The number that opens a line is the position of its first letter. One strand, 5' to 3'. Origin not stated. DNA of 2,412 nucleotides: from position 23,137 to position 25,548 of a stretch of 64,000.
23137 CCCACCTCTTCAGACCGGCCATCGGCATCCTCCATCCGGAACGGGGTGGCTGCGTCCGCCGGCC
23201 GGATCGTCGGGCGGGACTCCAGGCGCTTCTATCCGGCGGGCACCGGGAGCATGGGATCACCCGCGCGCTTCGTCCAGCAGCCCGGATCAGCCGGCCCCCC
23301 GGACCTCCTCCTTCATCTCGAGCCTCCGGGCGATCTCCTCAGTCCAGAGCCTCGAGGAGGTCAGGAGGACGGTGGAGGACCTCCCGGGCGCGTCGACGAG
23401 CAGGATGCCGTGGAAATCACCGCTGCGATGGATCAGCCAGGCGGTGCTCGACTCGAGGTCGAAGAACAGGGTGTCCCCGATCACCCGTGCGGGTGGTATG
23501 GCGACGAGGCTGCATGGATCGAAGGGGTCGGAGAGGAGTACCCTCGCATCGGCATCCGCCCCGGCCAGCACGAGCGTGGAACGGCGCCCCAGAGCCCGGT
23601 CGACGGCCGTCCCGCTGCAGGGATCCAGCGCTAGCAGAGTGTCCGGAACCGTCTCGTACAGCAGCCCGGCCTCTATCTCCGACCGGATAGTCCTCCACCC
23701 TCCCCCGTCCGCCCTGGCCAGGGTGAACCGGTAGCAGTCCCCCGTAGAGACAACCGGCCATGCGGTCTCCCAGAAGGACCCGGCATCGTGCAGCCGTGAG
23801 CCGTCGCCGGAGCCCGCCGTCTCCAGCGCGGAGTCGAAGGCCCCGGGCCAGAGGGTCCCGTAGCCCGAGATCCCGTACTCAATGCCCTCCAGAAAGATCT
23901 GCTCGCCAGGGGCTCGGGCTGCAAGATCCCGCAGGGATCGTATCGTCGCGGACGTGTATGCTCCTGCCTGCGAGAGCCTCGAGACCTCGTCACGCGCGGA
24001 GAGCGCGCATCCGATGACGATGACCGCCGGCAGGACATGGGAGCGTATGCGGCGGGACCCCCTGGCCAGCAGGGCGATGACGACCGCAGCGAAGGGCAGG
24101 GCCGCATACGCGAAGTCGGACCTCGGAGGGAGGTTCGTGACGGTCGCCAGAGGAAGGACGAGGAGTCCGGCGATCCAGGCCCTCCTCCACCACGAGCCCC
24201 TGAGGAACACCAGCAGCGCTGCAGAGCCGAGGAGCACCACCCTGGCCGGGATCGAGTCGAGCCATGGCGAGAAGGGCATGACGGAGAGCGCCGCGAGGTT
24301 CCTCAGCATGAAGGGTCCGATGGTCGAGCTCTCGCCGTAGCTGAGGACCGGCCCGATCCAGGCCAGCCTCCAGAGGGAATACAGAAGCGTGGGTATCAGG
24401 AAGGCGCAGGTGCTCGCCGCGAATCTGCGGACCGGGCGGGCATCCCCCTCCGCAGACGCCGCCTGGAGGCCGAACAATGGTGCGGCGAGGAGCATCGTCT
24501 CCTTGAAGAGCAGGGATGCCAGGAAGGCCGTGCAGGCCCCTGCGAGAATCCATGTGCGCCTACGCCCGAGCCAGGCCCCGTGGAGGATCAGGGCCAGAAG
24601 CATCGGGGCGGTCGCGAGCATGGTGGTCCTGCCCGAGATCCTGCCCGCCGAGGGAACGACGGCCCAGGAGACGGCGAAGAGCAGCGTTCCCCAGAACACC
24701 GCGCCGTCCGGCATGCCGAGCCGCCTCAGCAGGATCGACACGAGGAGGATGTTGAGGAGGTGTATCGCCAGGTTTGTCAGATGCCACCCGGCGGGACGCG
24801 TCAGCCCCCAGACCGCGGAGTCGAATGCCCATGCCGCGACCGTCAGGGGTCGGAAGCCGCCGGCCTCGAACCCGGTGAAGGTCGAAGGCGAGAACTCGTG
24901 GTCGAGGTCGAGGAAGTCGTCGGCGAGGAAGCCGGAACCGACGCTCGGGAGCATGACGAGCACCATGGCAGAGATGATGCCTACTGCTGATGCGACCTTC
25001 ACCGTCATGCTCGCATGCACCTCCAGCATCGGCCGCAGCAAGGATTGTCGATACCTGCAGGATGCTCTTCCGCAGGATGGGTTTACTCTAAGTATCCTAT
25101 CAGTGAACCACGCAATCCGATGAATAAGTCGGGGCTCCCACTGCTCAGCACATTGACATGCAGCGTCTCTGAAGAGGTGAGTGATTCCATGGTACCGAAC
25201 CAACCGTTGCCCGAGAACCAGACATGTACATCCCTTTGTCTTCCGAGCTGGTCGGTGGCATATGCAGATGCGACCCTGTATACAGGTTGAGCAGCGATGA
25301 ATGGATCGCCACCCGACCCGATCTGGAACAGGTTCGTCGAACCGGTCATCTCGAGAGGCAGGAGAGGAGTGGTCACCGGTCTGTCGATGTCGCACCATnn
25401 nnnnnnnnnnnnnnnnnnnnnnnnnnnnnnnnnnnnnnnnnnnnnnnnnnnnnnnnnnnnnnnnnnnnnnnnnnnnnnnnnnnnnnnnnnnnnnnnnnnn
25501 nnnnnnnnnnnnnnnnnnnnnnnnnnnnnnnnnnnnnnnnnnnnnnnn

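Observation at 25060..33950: Lower-GC island (about 50% vs about 68% flanks) carrying secreted FG-GAP proteins, glycosidase-like T9SS-cargo proteins and a polytopic membrane protein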

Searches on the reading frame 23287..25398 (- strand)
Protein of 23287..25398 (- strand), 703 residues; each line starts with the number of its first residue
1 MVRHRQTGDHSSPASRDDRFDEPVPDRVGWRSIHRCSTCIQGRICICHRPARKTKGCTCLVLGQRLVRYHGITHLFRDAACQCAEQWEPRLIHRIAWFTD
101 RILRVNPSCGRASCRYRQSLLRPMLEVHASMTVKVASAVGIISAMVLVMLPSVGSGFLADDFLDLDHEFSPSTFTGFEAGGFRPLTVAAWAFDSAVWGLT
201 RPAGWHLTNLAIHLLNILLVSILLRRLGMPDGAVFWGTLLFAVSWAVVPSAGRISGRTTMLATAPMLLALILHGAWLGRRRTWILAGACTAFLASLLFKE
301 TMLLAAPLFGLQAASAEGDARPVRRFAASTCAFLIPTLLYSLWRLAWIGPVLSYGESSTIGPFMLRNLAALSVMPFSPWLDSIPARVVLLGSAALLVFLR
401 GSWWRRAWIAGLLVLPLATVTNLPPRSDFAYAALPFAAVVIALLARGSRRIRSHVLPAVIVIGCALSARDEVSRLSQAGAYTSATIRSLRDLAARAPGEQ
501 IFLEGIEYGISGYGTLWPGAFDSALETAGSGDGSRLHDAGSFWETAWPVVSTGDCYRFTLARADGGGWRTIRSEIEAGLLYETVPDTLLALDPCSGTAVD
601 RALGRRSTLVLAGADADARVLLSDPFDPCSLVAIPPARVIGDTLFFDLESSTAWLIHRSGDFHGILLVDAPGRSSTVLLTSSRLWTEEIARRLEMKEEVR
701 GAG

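Call 5: search_protein_families(library=pfam, proteins=[window:23287-25398:-], max_evalue=0.1)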
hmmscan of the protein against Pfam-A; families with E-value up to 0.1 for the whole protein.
window:23287-25398:- (703 aa): 0 families

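Call 21: find_homologous_proteins(query=window:23287-25029:-)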
Query window:23287-25029:- (580 aa): 35 proteins with E <= 0.001 among 8000 candidates.
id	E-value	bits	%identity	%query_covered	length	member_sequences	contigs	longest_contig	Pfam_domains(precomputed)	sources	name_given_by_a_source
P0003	0.0e+0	1269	100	100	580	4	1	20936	-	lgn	-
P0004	4.4e-167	575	51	95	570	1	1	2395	-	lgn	-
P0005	9.4e-156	538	51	95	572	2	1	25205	-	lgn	-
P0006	1.7e-154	534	49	98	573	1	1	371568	-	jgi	jgi:hypothetical protein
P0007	1.9e-154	533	48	97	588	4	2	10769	-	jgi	jgi:hypothetical protein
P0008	7.2e-154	532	49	95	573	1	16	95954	-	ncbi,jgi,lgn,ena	jgi:hypothetical protein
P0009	9.1e-153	528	49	95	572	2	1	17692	-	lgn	-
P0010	2.1e-151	523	48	97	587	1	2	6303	-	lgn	-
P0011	4.6e-151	522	48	99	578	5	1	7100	-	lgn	-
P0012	2.7e-149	516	51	87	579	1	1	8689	-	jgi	jgi:hypothetical protein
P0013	1.3e-147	511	48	98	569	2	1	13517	-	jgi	jgi:hypothetical protein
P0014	7.0e-146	505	50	94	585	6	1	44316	-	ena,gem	-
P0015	7.0e-130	452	44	96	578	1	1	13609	-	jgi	jgi:hypothetical protein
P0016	6.6e-112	393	42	97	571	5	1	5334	-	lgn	-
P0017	2.9e-105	371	46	76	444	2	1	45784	-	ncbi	-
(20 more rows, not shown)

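Call 22: find_encoding_contigs(protein=P0006, flank=10000, max_places=2)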
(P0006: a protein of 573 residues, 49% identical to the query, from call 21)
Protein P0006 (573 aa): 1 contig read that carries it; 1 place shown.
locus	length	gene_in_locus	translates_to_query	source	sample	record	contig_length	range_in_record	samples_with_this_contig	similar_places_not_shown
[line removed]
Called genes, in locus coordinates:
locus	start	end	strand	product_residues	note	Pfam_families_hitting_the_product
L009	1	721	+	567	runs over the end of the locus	PF13860:FlgD_ig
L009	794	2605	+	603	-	PF01839:FG-GAP (faint), PF13517:FG-GAP_3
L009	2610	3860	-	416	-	-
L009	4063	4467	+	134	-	PF03551:PadR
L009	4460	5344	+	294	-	PF22564:HAAS, PF13796:Sensor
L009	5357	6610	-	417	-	PF13657:Couple_hipA, PF07804:HipA_C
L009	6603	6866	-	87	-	PF01381:HTH_3 (weak)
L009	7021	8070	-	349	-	PF00005:ABC_tran, PF13304:AAA_21 (faint), PF03459:TOBE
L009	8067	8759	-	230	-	-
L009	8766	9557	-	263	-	PF12849:PBP_like_2, PF13531:SBP_bac_11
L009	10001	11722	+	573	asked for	-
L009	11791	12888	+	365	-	PF17170:DUF5128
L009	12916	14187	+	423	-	-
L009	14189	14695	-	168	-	PF02639:DUF188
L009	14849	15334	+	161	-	-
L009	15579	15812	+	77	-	-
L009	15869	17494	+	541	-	PF01268:FTHFS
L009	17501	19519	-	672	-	PF01364:Peptidase_C25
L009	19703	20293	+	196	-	PF00440:TetR_N (weak)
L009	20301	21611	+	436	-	PF02321:OEP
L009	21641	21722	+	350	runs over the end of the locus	PF25917:BSH_RND (weak), PF25881:HH_YBHG (weak), PF25876:HH_MFP_RND (weak), PF25954:Beta-barrel_RND_2, PF25967:RND-MFP_C (weak), PF25989:YknX_C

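Call 23: find_encoding_contigs(protein=P0008, flank=10000, max_places=2)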
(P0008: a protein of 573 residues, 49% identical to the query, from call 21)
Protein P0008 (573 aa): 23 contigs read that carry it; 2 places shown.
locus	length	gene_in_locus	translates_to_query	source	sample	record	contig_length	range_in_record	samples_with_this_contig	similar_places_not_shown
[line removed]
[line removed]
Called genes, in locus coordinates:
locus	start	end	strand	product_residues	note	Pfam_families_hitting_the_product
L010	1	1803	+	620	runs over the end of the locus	PF03544:TonB_C (faint)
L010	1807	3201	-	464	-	PF00171:Aldedh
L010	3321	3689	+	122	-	PF03544:TonB_C (weak)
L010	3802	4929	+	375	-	PF00474:SSF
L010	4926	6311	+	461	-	PF06500:FrsA-like (weak), PF00561:Abhydrolase_1 (weak), PF12697:Abhydrolase_6, PF12146:Hydrolase_4, PF01738:DLH (faint), PF08840:BAAT_C (faint)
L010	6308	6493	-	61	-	-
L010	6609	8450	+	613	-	-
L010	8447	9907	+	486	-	PF01839:FG-GAP (faint), PF13517:FG-GAP_3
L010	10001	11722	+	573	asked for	-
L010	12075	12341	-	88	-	-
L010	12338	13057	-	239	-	-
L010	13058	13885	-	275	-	PF01734:Patatin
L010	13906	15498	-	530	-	-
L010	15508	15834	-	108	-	PF05899:Cupin_3 (weak), PF12852:Cupin_6 (weak), PF14525:AraC_binding_2 (weak), PF02311:AraC_binding (weak), PF07883:Cupin_2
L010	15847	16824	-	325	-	PF06267:DUF1028, PF13432:TPR_16 (faint)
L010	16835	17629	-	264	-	PF02535:Zip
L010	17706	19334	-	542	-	PF00118:Cpn60_TCP1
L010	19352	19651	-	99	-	PF00166:Cpn10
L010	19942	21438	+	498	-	PF00221:Lyase_aromatic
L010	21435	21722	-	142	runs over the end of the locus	PF09723:Zn_ribbon_8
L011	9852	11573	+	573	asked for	-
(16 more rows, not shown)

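Call 24: find_encoding_contigs(protein=P0014, flank=10000, max_places=2)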
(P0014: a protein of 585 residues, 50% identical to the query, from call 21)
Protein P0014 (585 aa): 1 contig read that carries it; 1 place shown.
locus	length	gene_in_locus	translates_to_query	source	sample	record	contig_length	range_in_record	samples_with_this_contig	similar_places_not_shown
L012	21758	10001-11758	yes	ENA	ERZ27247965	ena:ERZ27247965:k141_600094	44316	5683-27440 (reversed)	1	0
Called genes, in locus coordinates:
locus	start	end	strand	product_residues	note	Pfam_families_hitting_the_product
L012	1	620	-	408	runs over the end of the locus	PF12832:MFS_1_like (faint), PF07690:MFS_1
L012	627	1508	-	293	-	PF00892:EamA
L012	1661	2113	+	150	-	-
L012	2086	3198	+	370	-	PF13472:Lipase_GDSL_2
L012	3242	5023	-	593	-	PF02543:Carbam_trans_N, PF16861:Carbam_trans_C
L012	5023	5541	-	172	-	-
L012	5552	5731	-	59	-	PF19451:DUF5989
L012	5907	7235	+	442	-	PF13472:Lipase_GDSL_2 (weak)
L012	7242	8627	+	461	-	PF13472:Lipase_GDSL_2 (faint)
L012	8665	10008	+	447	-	-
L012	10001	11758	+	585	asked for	-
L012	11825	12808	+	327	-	PF03537:Glyco_hydro_114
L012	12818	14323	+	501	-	PF13472:Lipase_GDSL_2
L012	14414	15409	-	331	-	PF01073:3Beta_HSD, PF01370:Epimerase, PF02719:Polysacc_synt_2, PF04321:RmlD_sub_bind, PF08659:KR (faint), PF16363:GDP_Man_Dehyd, PF07993:NAD_binding_4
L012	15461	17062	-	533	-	PF00160:Pro_isomerase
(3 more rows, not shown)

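Call 31: find_related_loci(query=A2, collection=genome_contigs, flank=10000)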
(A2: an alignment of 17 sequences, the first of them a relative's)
Query A2 (580 aa) in genome_contigs; peptide patterns used: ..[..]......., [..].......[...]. (x = any residue, [..] = any of these).
102 stretches matched a pattern; 8 encode a relative of the query (tblastn E <= 1e-3); 8 distinct loci.
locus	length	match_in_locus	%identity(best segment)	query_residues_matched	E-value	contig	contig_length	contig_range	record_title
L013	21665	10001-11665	49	23-575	8e-157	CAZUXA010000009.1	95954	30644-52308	MAG TPA_asm: uncultured bacterium isolate SRP241326_co2_298 genome assembly, contig: NODE_373_length_95954_cov_80.873190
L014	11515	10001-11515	46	19-523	2e-134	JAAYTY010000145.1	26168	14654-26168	MAG: Candidatus Fermentibacteria bacterium isolate AS27yjCOA_107 142140_AS27, whole genome shotgun sequence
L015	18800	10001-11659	44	21-576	6e-116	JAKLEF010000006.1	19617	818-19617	MAG: Candidatus Fermentibacteria bacterium isolate RA.bin127 RA.bin127_6, whole genome shotgun sequence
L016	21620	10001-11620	42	28-574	8e-113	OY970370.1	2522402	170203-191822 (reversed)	MAG: Candidatus Fermentibacteria bacterium isolate MFD00905.bin.1.36 genome assembly, chromosome: 1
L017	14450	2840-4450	41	32-577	6e-111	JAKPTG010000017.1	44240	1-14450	MAG: Candidatus Fermentibacteria bacterium isolate JPNA_metabat.84 k141_1095532, whole genome shotgun sequence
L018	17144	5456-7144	39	13-574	3e-89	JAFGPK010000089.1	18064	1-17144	MAG: Candidatus Fermentibacteraceae bacterium isolate Zod_Metabat.684 k87_6200063, whole genome shotgun sequence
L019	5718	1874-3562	38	13-574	3e-85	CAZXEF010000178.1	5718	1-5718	MAG TPA_asm: uncultured bacterium isolate binchicken_co129_934 genome assembly, contig: NODE_49344_length_5718_cov_4.708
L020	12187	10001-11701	35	1-571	4e-72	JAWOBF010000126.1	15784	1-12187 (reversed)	MAG: Candidatus Aegiribacteria sp. isolate BLK3-3.bin.115 k191_1172700, whole genome shotgun sequence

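Call 43: search_protein_families(library=ncbifam, proteins=[window:23287-25029:-], max_evalue=0.1)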
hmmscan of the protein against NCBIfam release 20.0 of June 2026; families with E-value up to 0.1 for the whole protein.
window:23287-25029:- (580 aa): 0 families

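Call 57: search_protein_families(library=pfam, proteins=[L015:2026-3798:-], max_evalue=0.01)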
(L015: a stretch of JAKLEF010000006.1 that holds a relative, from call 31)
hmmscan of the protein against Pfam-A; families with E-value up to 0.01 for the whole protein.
L015:2026-3798:- (590 aa): 0 families

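Call 60: search_solved_structures(query=A2, max_evalue=1)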
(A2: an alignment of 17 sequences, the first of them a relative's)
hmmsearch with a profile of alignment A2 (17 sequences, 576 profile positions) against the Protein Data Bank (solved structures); distinct sequences matched with E-value up to 1: 0.

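Call 74: predict_structure(alignment_id=A2)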
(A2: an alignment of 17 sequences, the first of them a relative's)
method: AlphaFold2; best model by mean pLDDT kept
length: 580 residues; sequences in the alignment: 17
mean_pLDDT: 82.6   pTM: 0.81
mean pLDDT of the five models: 82.6, 82.0, 77.8, 77.8, 76.7
residues with pLDDT >= 90: 195; 70-90: 287; 50-70: 86; < 50: 12
segments of 3 or more residues with pLDDT < 50: 56-58, 230-236
pLDDT, mean of each block of 10 residues (from residue 1): 71 91 92 84 58 55 82 87 93 97 91 95 88 87 97 93 97 87 93 82 95 91 66 48 60 57 66 79 89 74 76 91 75 88 91 93 92 88 89 85 87 88 83 89 85 73 82 81 86 85 87 87 88 78 79 83 74 60
secondary structure, 60 per line:
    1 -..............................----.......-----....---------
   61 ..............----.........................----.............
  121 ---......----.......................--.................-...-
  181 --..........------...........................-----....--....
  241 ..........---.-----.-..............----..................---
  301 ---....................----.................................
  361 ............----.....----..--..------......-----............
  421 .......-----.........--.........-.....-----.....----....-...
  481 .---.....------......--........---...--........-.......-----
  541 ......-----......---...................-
elements in order: H2-31 H36-42 H48-51 H61-74 H79-103 H108-120 H124-129 H134-156 H159-175 H183-192 H199-225 H231-234 H237-250 H262-275 H280-297 H304-323 H328-372 E377-381 H398-403 H409-412 E413-415 H416-427 E433-441 E444-452 H454-458 E464-468 E473-476 H478-481 E485-489 E496-501 E504-511 E515-517 E520-524 H529-535 E541-546 E552-557 H561-579

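Call 77: fold_search(model_id=the predicted structure, library=pdb)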
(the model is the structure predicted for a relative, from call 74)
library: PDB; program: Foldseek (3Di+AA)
matches with E <= 10: 636; with E <= 0.001: 1
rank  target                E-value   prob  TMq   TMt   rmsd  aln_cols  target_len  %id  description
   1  6x0o                  3.3e-04  1.00  0.31  0.19  17.3       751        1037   12  Single-Particle Cryo-EM Structure of Arabinosyltransferase EmbB from Mycobacterium smegmatis (released 2020-06-10)
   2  7bx8_A                1.3e-03  1.00  0.31  0.20  15.7       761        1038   12  Mycobacterium smegmatis arabinosyltransferase complex EmbB2-AcpM2 in symmetric "resting state" (released 2020-05-27)
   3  6gxc_A                1.9e-03  1.00  0.40  0.34   8.2       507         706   11  Bacterial oligosaccharyltransferase PglB in complex with an inhibitory peptide and a reactive lipid-linked oligosaccha (released 2018-11-14)
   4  5gmy_A                2.1e-03  1.00  0.36  0.27  12.4       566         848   11  Crystal structure of the Archaeoglobus fulgidus oligosaccharyltransferase (O29867_ARCFU) tethered with an acceptor pep (released 2017-02-01)
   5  9s6t_A                2.1e-03  1.00  0.38  0.43  11.5       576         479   12  Ternary cryo-EM structure of chicken ALG12 with Dol25-PP-GlcNAc2Man7, Dol25-P-Man, and Fab (released 2026-03-18)
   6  5ezm                  2.4e-03  1.00  0.43  0.45   9.4       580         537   12  Crystal Structure of ArnT from Cupriavidus metallidurans in the apo state (released 2016-02-17)
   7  8agc_A                2.8e-03  1.00  0.43  0.37  11.8       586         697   11  Structure of yeast oligosaccharylransferase complex with lipid-linked oligosaccharide and non-acceptor peptide bound (released 2022-12-07)
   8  7bve_A                4.3e-03  1.00  0.38  0.24  14.7       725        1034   12  Cryo-EM structure of Mycobacterium smegmatis arabinosyltransferase EmbC2-AcpM2 in complex with ethambutol (released 2020-04-29)
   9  3wak                  5.7e-03  1.00  0.39  0.28  11.4       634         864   12  Crystal structure of the Archaeoglobus fulgidus oligosaccharyltransferase (O29867_ARCFU) in the apo form (released 2013-10-30)
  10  7bwr_A                6.5e-03  0.99  0.35  0.22  15.4       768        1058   13  Mycobacterium smegmatis arabinosyltransferase complex EmbB2-AcpM2 in substrate DPA bound asymmetric "active state" (released 2020-05-27)
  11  7bvh_A                7.0e-03  0.99  0.32  0.20  15.8       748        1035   12  Crystal structure of arabinosyltransferase EmbC2-AcpM2 complex from Mycobacterium smegmatis complexed with di-arabinos (released 2020-04-29)
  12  7bvc_B                7.7e-03  0.99  0.34  0.22  15.3       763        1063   12  Cryo-EM structure of Mycobacterium smegmatis arabinosyltransferase EmbA-EmbB-AcpM2 in complex with ethambutol (released 2020-04-29)
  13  7bvc_A                7.7e-03  0.95  0.28  0.18  17.9       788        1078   11  Cryo-EM structure of Mycobacterium smegmatis arabinosyltransferase EmbA-EmbB-AcpM2 in complex with ethambutol (released 2020-04-29)
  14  5ogl_A                1.0e-02  1.00  0.40  0.34   8.4       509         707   11  Structure of bacterial oligosaccharyltransferase PglB in complex with an acceptor peptide and an lipid-linked oligosac (released 2017-10-25)
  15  7bvf_A                1.2e-02  0.99  0.37  0.22  18.8       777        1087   13  Cryo-EM structure of Mycobacterium tuberculosis arabinosyltransferase EmbA-EmbB-AcpM2 in complex with ethambutol (released 2020-04-29)
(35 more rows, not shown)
